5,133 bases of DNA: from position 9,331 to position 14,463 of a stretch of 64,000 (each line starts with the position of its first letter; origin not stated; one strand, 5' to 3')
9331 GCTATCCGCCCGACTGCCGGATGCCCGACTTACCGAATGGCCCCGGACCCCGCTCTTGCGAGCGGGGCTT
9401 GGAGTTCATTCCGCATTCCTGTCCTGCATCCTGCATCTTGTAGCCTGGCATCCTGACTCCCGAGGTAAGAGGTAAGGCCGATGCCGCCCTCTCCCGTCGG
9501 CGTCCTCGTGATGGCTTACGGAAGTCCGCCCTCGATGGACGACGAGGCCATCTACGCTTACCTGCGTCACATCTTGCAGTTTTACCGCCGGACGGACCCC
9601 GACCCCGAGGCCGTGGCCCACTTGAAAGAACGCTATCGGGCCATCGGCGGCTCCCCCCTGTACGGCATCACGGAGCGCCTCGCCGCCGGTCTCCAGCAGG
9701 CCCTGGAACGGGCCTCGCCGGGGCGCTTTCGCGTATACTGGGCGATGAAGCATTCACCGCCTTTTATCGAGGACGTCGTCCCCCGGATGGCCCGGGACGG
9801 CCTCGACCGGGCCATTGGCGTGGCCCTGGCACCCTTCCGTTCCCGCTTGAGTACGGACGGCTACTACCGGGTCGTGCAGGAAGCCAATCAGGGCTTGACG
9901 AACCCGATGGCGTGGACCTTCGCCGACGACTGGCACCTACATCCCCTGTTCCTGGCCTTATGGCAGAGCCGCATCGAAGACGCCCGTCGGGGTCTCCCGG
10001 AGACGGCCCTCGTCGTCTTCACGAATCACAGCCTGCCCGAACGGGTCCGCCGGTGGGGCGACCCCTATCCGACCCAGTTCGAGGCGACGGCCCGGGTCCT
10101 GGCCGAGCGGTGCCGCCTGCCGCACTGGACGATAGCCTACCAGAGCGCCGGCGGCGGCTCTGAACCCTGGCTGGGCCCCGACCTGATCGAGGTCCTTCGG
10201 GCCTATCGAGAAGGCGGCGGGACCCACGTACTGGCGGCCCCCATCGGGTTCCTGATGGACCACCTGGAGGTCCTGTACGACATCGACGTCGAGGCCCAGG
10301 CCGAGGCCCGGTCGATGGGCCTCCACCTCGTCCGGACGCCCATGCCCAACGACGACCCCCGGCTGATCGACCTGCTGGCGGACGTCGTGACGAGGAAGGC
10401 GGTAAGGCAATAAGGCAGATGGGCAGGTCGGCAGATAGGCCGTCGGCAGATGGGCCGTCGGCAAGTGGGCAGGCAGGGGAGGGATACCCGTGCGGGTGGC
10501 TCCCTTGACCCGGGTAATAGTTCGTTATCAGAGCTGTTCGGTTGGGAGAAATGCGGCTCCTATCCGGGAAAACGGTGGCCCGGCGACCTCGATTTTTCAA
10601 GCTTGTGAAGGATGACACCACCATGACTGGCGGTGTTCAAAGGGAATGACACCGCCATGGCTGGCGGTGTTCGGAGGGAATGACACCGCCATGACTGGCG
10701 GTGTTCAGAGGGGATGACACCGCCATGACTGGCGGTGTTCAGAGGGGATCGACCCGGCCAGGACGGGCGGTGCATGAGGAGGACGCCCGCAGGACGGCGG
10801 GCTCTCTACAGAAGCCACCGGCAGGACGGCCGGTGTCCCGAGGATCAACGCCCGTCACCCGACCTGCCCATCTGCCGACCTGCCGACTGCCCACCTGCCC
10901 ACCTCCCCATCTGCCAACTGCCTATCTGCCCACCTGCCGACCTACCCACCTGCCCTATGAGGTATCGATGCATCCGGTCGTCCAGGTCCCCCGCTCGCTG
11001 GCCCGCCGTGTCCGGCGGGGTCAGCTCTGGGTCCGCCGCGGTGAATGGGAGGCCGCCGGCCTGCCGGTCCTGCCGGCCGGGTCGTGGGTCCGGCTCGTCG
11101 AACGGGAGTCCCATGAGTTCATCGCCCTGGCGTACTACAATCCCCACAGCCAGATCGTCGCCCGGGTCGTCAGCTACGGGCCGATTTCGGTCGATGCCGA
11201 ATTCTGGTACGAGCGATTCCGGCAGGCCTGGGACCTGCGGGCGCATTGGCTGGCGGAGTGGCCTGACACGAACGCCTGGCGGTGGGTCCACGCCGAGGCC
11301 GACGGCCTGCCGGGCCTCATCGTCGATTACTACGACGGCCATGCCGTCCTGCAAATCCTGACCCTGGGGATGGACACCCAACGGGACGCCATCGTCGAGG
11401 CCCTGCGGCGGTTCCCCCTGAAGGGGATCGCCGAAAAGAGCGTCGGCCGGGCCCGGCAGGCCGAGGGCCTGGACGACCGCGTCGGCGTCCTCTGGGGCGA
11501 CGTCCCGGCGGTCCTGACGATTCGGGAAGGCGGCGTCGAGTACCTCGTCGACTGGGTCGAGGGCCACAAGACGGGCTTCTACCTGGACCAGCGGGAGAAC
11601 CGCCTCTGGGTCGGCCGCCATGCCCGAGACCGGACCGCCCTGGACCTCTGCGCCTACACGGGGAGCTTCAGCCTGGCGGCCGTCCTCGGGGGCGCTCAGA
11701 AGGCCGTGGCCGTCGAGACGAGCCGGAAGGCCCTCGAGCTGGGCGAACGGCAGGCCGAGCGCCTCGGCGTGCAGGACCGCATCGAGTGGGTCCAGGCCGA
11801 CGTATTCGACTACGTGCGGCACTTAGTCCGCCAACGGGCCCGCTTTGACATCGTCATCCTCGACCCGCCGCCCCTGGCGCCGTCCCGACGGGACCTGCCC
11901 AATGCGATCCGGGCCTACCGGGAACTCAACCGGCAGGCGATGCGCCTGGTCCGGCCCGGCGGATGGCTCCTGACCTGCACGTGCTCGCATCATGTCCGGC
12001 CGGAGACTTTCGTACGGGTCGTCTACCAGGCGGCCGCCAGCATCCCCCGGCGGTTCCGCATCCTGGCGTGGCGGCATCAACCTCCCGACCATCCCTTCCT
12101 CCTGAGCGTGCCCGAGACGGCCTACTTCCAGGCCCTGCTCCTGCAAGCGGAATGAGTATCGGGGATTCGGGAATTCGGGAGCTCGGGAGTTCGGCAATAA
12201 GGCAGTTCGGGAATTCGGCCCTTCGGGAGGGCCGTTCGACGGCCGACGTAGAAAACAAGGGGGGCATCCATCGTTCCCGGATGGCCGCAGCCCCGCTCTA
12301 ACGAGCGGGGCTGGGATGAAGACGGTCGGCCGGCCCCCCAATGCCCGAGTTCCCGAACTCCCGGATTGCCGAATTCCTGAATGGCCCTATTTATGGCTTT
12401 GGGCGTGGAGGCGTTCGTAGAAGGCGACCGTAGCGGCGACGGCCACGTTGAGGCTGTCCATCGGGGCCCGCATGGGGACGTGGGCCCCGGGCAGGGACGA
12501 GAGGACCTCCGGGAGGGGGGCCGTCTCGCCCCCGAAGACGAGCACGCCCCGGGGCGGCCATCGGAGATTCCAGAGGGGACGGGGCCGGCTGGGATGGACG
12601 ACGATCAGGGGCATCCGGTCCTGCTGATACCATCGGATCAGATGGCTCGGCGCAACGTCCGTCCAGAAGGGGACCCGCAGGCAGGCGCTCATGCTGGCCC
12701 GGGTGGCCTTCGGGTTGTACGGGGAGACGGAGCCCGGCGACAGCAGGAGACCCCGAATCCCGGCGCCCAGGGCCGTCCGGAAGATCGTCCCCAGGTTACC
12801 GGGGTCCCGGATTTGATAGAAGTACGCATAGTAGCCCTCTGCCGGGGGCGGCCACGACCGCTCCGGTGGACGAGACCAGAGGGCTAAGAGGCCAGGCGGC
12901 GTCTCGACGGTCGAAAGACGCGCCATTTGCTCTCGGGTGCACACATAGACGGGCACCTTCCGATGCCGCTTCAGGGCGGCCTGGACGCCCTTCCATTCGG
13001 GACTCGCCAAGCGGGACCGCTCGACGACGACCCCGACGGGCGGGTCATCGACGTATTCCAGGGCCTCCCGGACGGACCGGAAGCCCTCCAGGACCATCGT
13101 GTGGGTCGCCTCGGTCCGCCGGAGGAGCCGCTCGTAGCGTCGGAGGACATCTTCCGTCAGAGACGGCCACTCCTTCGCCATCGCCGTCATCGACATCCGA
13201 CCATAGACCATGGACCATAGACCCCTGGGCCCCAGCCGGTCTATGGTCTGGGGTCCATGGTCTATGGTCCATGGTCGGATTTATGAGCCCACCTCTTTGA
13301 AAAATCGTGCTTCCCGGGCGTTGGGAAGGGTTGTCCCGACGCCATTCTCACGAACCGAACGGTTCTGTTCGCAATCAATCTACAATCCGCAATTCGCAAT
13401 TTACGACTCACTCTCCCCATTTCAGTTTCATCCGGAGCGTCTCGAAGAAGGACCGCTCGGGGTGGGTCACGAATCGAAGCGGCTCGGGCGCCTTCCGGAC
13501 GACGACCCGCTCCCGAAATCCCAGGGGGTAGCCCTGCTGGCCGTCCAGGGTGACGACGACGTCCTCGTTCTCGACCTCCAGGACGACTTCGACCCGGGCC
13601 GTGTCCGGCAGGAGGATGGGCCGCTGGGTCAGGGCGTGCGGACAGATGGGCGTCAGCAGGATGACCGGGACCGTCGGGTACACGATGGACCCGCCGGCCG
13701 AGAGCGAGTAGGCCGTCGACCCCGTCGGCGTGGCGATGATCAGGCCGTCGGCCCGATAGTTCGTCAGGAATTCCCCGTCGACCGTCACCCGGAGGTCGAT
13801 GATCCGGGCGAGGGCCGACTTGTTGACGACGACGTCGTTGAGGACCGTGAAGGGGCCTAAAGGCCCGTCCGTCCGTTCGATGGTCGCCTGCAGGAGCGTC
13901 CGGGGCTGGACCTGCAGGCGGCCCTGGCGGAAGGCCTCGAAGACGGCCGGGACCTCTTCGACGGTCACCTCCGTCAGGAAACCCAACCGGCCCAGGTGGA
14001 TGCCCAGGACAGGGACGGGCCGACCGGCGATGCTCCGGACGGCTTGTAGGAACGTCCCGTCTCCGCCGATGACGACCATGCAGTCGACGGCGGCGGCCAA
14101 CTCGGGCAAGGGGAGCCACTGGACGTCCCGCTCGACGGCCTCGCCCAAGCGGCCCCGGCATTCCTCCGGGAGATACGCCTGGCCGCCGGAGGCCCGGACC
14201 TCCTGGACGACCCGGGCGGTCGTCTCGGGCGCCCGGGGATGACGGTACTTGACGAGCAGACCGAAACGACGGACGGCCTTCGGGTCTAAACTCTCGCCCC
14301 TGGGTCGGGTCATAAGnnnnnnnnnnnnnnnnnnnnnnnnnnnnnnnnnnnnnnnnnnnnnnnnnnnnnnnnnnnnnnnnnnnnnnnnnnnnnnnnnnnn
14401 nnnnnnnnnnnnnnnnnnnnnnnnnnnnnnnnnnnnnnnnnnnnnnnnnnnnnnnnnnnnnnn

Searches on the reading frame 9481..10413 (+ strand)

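Call 43: search_protein_families(library=pfam, proteins=[window:9481-10413:+], max_evalue=0.0001)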
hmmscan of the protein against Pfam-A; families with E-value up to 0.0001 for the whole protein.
window:9481-10413:+ (310 aa): 1 family
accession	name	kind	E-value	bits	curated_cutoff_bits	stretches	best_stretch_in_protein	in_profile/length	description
PF00762.24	Ferrochelatase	-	5.8e-73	246.1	27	1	6-306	2-316/317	Ferrochelatase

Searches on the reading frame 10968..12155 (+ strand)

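Call 43: search_protein_families(library=pfam, proteins=[window:10968-12155:+], max_evalue=0.0001)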
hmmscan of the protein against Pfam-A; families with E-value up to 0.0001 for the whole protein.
window:10968-12155:+ (395 aa): 10 families
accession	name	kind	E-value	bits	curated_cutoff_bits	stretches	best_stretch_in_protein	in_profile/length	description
PF10672.15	Methyltrans_SAM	-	4.1e-24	85.8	27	1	169-364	72-264/286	S-adenosylmethionine-dependent methyltransferase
PF17785.7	PUA_3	-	7.3e-13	48.5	22.6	1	6-69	2-63/64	PUA-like domain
PF03602.21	Cons_hypoth95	-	6.2e-11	42.7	24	1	214-301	35-122/182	Conserved hypothetical protein 95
PF13847.12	Methyltransf_31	-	7.9e-08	32.5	27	1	223-342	6-121/145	Methyltransferase domain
PF01189.24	Methyltr_RsmB-F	-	1.8e-07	31.4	27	1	221-344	9-144/199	16S rRNA methyltransferase RsmB/F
PF01170.24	UPF0020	-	2.8e-06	27.6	22.3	1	244-342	77-170/197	RMKL-like, methyltransferase domain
PF09445.16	Methyltransf_15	-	6.3e-06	26.3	22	1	243-301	22-80/165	RNA cap guanine-N2 methyltransferase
PF13649.12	Methyltransf_25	-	9.4e-06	26.7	27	1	225-314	2-86/97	Methyltransferase domain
PF05175.20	MTS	-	2.8e-05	24.2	23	1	220-349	31-151/170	Methyltransferase small domain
PF01728.25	FtsJ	-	5.3e-05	23.7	24.1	1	220-335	21-136/181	FtsJ-like methyltransferase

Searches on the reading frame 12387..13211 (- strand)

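Call 43: search_protein_families(library=pfam, proteins=[window:12387-13211:-], max_evalue=0.0001)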
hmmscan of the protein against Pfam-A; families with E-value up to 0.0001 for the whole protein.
window:12387-13211:- (274 aa): 2 families
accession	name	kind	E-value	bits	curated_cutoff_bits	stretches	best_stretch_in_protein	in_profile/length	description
PF00588.24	SpoU_methylase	-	1.3e-22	80.9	29.7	1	130-265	5-142/142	SpoU rRNA Methylase family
PF22435.1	MRM3-like_sub_bind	-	1.5e-05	25.8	27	1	34-110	17-84/84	MRM3-like substrate binding domain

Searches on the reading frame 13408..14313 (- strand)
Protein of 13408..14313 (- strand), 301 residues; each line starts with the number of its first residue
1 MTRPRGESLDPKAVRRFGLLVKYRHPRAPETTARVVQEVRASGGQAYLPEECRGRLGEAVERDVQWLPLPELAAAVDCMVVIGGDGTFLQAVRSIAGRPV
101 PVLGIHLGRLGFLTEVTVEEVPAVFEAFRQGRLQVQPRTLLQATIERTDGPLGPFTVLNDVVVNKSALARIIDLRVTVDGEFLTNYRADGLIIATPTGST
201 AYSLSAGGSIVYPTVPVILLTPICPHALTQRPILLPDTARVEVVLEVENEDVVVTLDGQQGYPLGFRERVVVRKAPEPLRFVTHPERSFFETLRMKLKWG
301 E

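Call 66: search_protein_families(library=pfam, proteins=[window:13408-14313:-], max_evalue=0.0001)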
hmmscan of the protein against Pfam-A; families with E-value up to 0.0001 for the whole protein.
window:13408-14313:- (301 aa): 2 families
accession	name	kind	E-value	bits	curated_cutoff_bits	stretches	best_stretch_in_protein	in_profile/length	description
PF20143.4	NAD_kinase_C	-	5.7e-37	126.7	23.7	1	158-282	1-124/126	ATP-NAD kinase C-terminal domain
PF01513.26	NAD_kinase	-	5.1e-17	62.8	25.5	1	18-131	2-128/130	ATP-NAD kinase N-terminal domain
